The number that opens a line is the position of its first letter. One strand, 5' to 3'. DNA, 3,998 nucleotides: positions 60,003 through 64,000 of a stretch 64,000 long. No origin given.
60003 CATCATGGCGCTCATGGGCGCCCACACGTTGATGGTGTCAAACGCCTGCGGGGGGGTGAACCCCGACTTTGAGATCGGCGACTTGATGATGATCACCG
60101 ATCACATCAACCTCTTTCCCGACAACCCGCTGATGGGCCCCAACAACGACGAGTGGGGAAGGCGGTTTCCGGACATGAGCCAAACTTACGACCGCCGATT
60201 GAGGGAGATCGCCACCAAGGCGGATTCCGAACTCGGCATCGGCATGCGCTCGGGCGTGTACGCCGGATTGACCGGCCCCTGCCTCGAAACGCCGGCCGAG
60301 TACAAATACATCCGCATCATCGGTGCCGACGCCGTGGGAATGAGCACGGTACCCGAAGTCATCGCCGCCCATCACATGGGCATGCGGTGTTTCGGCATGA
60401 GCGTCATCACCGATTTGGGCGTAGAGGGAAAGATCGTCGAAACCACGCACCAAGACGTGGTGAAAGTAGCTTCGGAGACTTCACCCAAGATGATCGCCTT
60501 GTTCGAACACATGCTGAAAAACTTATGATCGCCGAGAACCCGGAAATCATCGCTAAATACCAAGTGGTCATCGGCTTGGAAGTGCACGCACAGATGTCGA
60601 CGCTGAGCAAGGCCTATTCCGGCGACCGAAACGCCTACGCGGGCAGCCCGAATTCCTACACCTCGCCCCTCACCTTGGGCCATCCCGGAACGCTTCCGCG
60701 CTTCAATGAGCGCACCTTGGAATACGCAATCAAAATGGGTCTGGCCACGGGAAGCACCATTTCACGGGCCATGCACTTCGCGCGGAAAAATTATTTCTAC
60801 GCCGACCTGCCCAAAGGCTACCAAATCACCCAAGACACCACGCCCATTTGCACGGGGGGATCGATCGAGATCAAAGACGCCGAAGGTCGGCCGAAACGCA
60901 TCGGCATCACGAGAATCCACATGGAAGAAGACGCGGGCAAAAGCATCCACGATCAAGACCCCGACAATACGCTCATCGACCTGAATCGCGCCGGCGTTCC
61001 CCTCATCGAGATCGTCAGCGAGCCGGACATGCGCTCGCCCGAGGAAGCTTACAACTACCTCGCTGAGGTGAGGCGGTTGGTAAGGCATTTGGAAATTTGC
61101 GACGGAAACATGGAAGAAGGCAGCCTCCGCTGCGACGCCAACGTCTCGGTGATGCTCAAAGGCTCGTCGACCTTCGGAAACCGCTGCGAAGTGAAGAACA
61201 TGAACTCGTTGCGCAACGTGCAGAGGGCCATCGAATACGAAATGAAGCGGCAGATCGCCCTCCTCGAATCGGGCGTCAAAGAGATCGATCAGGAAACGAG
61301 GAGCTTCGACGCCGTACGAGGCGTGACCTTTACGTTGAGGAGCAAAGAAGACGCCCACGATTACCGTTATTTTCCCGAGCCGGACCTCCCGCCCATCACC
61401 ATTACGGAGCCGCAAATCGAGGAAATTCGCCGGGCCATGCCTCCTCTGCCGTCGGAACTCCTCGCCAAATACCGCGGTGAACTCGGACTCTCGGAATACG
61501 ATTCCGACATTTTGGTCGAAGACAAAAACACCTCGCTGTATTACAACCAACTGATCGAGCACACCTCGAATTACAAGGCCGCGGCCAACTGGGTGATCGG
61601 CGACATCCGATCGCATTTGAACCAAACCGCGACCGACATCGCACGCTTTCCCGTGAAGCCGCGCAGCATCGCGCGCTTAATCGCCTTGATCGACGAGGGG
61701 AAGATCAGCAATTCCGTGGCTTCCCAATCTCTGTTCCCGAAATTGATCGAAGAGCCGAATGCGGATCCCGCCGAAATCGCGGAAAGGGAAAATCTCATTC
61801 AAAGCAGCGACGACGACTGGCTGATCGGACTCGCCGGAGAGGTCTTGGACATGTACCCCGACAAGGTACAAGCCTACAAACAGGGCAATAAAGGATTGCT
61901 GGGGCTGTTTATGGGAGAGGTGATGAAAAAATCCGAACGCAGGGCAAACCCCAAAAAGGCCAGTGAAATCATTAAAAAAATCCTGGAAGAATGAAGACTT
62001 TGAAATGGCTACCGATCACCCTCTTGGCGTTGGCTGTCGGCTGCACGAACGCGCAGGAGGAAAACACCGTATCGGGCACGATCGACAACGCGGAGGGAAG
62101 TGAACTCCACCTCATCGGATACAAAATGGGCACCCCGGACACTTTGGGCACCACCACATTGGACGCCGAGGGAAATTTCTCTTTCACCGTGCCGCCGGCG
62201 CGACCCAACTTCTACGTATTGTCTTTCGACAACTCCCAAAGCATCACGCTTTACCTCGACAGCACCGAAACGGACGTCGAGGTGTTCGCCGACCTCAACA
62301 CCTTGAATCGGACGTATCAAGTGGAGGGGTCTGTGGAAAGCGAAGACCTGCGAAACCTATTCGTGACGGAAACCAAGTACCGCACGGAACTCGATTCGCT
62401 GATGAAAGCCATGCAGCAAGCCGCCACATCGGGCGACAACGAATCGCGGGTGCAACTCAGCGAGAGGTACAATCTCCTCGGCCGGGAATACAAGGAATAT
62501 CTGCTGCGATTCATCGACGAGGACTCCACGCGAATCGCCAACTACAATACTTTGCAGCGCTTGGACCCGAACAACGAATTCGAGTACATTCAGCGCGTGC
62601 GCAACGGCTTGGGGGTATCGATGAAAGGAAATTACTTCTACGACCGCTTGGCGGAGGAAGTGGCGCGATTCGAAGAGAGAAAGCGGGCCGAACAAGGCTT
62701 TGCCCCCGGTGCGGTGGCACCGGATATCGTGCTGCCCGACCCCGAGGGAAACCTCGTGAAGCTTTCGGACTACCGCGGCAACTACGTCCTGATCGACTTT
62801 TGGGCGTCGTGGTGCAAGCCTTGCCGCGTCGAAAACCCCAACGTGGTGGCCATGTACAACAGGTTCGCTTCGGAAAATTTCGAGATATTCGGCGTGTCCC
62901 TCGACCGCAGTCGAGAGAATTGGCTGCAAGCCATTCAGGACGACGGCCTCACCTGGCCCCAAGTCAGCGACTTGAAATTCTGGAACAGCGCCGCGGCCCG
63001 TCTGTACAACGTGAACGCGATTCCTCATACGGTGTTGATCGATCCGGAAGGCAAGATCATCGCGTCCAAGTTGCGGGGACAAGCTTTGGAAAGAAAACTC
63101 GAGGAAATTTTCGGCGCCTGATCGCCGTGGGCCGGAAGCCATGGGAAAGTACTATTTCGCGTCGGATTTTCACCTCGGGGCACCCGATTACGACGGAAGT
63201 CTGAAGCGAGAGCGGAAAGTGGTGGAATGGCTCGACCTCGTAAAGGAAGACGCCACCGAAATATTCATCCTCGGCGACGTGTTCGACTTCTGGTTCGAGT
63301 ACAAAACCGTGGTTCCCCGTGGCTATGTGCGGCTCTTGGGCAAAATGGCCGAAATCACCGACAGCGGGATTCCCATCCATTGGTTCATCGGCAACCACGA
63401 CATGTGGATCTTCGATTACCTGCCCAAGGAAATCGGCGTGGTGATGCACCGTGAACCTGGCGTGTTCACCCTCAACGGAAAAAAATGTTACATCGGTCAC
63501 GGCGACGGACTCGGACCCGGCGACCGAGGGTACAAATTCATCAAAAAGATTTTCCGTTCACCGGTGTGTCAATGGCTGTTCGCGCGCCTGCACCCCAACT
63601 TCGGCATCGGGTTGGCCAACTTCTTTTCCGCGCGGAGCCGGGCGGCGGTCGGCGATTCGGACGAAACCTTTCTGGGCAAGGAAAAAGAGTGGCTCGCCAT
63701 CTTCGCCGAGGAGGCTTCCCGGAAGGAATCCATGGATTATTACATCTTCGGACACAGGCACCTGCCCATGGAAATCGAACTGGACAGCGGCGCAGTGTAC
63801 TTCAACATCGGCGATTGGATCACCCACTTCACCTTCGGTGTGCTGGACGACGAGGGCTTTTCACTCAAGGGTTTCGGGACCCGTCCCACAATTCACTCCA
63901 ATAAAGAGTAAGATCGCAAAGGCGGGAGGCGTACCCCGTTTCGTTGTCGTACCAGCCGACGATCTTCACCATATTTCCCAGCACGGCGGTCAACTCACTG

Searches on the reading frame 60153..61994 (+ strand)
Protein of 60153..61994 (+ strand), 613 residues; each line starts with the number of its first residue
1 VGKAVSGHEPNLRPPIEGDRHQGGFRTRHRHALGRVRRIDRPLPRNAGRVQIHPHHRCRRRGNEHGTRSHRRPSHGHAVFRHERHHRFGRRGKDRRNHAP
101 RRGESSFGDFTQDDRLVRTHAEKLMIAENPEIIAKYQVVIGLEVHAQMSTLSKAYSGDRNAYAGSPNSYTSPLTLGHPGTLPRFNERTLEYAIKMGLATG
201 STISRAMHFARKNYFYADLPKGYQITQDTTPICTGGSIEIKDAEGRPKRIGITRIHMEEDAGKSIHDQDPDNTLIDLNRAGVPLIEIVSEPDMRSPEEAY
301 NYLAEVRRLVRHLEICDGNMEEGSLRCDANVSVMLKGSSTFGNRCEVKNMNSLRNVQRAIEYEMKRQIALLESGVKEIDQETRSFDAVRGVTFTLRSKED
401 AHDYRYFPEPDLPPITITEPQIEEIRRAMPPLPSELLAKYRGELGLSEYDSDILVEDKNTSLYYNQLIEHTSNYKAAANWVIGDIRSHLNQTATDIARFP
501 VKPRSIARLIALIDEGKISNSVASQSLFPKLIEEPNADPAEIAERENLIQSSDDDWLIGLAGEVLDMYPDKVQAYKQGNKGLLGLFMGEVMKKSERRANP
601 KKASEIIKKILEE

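Call 75: search_protein_families(library=pfam, max_evalue=0.00001, proteins=[window:60153-61994:+])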
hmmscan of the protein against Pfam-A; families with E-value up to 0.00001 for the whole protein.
window:60153-61994:+ (613 aa): 2 families
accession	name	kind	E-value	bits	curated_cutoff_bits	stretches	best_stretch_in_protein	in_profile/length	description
PF02934.20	GatB_N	-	4.7e-118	393.8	23.4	1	138-422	1-276/277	GatB/GatE catalytic domain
PF02637.23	GatB_Yqey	-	2.6e-38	131.6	27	1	463-611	2-148/148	GatB domain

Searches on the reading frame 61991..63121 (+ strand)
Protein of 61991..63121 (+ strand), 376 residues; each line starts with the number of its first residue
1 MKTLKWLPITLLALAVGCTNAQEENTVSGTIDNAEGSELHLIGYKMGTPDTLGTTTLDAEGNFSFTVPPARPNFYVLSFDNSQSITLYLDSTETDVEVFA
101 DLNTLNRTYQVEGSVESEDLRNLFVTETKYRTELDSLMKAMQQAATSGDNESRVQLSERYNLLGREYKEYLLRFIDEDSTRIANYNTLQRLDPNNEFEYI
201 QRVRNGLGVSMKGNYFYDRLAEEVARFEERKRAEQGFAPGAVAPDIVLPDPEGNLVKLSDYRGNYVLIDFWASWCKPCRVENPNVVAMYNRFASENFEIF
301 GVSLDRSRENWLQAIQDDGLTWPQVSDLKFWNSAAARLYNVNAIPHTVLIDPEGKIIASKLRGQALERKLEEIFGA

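Call 75: search_protein_families(library=pfam, max_evalue=0.00001, proteins=[window:61991-63121:+])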
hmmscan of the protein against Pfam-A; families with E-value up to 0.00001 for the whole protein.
window:61991-63121:+ (376 aa): 6 families
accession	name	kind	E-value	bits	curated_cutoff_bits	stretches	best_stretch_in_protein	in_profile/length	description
PF00578.27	AhpC-TSA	-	1.9e-25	89.6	26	1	240-357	2-122/124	AhpC/TSA family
PF13905.12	Thioredoxin_8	-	1e-19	71.1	27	1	263-356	1-94/94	Thioredoxin-like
PF08534.16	Redoxin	-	9.6e-19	68.1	26.6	1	240-362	3-134/148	Redoxin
PF14289.11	DUF4369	-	3.3e-09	37.6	25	1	26-120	2-91/91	Domain of unknown function (DUF4369)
PF00085.26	Thioredoxin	-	9.2e-07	29.3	23.5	0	264-308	19-62/103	Thioredoxin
PF13098.12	Thioredoxin_2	-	1.8e-06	28.6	27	1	263-370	5-100/104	Thioredoxin-like domain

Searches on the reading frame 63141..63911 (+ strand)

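Call 75: search_protein_families(library=pfam, max_evalue=0.00001, proteins=[window:63141-63911:+])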
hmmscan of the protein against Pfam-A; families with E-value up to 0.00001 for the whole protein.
window:63141-63911:+ (256 aa): 1 family
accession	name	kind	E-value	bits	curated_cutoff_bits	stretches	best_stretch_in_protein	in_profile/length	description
PF00149.33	Metallophos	-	8.5e-08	33.3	21.5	1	4-208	3-190/191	Calcineurin-like phosphoesterase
